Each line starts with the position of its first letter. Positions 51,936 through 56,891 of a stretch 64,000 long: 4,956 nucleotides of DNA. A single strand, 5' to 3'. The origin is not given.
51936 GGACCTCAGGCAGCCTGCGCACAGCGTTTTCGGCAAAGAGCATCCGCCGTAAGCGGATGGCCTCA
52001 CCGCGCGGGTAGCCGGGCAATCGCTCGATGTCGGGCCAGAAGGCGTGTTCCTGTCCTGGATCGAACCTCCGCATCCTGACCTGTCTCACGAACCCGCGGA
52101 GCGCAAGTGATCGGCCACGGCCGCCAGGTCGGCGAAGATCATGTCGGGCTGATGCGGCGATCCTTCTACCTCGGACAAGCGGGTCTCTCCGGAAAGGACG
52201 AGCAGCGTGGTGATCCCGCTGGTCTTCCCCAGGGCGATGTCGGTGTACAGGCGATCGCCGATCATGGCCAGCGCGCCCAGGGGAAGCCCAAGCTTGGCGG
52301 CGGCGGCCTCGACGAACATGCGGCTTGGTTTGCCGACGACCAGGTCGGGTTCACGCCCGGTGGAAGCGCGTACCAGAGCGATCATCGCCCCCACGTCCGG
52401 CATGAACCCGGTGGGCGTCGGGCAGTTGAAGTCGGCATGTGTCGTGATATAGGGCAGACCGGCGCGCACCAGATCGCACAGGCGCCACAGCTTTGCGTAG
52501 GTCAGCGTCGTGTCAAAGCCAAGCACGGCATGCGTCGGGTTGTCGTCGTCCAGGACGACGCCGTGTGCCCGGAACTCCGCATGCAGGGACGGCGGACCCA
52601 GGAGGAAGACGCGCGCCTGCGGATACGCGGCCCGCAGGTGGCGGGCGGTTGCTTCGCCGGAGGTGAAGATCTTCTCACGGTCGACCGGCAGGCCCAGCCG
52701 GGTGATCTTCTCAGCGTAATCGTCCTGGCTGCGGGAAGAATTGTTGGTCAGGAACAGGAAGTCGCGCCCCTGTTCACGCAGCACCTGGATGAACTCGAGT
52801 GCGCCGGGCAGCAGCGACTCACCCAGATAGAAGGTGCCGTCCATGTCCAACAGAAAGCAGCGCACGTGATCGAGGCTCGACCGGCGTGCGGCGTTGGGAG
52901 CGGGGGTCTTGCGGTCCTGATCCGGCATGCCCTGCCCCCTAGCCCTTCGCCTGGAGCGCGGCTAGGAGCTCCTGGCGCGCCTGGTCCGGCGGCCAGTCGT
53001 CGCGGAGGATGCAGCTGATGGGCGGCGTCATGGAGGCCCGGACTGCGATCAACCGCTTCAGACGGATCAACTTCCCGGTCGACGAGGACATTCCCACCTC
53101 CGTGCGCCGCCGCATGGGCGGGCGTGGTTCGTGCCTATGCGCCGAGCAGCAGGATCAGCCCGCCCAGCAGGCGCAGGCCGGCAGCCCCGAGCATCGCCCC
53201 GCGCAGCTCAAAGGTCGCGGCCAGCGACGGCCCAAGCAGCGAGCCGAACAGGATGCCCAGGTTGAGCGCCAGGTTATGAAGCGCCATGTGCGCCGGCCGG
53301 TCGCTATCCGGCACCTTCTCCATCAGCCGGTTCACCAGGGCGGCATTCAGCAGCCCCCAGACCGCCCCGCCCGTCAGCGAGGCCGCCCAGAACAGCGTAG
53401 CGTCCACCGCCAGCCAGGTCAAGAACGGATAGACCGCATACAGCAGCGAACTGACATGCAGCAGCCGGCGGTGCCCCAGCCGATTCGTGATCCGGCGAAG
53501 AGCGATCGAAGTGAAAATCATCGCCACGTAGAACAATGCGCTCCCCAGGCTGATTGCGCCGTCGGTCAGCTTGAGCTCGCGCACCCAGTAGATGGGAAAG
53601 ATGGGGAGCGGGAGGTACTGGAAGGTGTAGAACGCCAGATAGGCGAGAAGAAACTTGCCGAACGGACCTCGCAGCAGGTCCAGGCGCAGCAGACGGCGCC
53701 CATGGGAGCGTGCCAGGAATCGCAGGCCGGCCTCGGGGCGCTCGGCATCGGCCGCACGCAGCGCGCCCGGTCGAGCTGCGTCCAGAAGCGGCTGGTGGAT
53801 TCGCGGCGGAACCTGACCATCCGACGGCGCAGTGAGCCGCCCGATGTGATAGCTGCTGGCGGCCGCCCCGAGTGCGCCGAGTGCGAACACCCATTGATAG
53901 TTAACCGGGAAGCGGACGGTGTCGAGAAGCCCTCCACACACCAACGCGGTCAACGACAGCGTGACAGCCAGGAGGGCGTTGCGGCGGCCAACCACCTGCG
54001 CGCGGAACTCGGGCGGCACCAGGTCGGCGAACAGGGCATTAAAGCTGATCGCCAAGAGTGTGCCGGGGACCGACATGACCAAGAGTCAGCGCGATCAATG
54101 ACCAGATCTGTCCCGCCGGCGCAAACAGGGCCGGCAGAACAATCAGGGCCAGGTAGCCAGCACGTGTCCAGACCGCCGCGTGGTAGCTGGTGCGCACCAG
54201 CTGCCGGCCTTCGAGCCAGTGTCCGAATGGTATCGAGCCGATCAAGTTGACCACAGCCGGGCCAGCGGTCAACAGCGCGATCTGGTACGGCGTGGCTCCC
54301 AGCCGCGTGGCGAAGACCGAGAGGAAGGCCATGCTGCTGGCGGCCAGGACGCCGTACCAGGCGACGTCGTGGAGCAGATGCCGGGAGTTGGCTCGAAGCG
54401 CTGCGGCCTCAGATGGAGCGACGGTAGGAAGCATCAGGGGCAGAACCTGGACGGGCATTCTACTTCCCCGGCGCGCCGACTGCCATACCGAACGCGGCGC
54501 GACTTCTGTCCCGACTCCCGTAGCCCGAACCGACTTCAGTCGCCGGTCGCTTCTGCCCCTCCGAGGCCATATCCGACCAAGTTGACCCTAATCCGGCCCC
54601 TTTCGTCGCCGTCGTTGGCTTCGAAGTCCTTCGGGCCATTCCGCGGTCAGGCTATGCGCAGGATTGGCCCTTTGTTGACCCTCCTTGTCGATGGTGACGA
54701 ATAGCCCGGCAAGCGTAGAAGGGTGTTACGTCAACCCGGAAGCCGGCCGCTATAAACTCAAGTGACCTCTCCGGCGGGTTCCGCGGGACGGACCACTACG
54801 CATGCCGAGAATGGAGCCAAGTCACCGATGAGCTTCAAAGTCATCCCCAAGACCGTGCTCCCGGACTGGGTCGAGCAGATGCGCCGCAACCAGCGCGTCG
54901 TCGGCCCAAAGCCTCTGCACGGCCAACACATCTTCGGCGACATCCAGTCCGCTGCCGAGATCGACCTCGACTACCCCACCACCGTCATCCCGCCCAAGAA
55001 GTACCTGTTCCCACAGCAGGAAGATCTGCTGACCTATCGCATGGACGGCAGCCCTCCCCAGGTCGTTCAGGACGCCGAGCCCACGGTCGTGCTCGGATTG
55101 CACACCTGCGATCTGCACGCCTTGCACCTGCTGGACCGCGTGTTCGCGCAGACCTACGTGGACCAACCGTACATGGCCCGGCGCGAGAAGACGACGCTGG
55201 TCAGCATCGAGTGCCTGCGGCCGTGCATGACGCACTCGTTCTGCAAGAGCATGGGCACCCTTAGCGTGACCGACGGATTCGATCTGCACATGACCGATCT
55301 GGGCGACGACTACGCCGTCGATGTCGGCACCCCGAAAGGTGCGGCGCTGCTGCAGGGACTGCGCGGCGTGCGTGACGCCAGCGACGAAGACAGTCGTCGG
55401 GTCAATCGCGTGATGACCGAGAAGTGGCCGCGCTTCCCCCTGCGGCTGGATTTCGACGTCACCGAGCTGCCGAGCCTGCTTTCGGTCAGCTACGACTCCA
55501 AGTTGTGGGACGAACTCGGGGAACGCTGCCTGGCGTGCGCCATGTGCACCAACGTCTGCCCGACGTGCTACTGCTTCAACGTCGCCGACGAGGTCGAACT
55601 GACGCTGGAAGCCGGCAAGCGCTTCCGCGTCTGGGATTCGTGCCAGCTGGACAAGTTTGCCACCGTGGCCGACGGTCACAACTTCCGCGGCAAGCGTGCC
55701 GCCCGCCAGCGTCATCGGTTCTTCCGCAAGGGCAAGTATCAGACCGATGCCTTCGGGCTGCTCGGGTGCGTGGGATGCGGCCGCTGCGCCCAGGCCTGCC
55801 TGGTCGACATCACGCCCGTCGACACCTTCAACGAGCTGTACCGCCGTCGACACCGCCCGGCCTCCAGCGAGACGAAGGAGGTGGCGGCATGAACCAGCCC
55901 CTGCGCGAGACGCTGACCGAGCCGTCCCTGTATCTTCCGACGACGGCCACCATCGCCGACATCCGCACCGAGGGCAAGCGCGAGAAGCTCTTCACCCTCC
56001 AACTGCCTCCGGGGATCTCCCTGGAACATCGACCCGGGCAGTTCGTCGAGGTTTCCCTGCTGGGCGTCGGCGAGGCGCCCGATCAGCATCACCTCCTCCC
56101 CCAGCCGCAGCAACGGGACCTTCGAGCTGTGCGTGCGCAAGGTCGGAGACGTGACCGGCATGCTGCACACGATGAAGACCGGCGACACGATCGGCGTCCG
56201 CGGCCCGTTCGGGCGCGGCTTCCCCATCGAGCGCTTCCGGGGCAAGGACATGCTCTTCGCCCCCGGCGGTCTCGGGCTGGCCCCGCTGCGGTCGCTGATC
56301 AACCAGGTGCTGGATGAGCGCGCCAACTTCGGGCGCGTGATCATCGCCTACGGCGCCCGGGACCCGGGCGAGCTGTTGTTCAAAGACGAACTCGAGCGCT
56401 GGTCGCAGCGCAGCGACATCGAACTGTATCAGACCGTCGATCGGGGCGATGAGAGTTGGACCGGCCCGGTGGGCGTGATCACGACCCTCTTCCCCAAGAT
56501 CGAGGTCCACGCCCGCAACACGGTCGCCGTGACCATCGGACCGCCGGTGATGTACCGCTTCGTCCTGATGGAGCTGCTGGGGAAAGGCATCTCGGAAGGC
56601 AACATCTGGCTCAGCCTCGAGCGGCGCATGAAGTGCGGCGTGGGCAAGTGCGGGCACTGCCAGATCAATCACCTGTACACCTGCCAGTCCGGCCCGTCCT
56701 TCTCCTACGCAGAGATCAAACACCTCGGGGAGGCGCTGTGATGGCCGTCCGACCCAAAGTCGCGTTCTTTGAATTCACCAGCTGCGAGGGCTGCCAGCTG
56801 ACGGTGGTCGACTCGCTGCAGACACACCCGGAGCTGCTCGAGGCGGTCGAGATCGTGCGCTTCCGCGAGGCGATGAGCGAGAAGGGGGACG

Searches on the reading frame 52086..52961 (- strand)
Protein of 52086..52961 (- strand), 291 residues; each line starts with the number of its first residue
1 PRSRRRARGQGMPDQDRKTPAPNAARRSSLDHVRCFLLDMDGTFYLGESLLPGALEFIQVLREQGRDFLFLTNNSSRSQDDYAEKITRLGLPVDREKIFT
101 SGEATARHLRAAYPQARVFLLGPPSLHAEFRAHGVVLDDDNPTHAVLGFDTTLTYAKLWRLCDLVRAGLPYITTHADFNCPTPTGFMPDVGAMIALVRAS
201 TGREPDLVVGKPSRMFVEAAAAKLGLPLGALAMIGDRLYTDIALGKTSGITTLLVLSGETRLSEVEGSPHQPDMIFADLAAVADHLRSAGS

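Call 68: search_protein_families(library=pfam, proteins=[window:52086-52961:-], max_evalue=0.000001)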
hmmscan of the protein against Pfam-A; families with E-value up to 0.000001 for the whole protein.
window:52086-52961:- (291 aa): 3 families
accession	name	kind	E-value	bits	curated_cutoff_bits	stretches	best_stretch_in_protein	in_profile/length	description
PF13344.12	Hydrolase_6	-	1.3e-28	99.5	27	1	36-135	1-100/101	Haloacid dehalogenase-like hydrolase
PF13242.12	Hydrolase_like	-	3.8e-21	75.2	22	1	209-281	2-74/75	HAD-hyrolase-like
PF00702.32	Hydrolase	-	2.8e-09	38.1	26.4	1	33-248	1-190/191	haloacid dehalogenase-like hydrolase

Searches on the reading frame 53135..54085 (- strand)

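Call 68: search_protein_families(library=pfam, proteins=[window:53135-54085:-], max_evalue=0.000001)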
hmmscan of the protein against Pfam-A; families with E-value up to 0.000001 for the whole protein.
window:53135-54085:- (316 aa): 1 family
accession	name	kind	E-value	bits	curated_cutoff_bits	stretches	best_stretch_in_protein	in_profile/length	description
PF07690.21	MFS_1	-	4e-23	82.3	33.4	1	146-313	2-171/347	Major Facilitator Superfamily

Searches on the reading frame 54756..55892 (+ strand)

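Call 68: search_protein_families(library=pfam, proteins=[window:54756-55892:+], max_evalue=0.000001)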
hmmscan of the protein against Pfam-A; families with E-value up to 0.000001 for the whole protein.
window:54756-55892:+ (378 aa): 1 family
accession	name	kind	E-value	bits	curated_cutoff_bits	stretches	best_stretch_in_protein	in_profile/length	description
PF17179.9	Fer4_22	-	2.9e-30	105.4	27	1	257-352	1-95/95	4Fe-4S dicluster domain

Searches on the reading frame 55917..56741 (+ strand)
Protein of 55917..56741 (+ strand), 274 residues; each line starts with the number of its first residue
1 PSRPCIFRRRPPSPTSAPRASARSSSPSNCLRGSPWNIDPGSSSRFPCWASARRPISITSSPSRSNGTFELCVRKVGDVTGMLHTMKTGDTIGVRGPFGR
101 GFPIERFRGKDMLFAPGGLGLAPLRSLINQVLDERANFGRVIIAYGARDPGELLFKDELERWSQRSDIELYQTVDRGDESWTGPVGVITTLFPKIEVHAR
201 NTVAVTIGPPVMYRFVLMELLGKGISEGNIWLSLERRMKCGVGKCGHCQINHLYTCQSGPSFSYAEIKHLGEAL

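Call 68: search_protein_families(library=pfam, proteins=[window:55917-56741:+], max_evalue=0.000001)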
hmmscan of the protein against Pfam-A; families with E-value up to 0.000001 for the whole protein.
window:55917-56741:+ (274 aa): 2 families
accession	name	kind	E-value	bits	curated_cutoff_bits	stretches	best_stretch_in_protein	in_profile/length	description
PF00175.26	NAD_binding_1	-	2.9e-12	47.6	22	1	117-216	4-107/109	Oxidoreductase NAD-binding domain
PF10418.14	DHODB_Fe-S_bind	-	1.8e-09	37.6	23.9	1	235-267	1-40/41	Iron-sulfur cluster binding domain of dihydroorotate dehydrogenase B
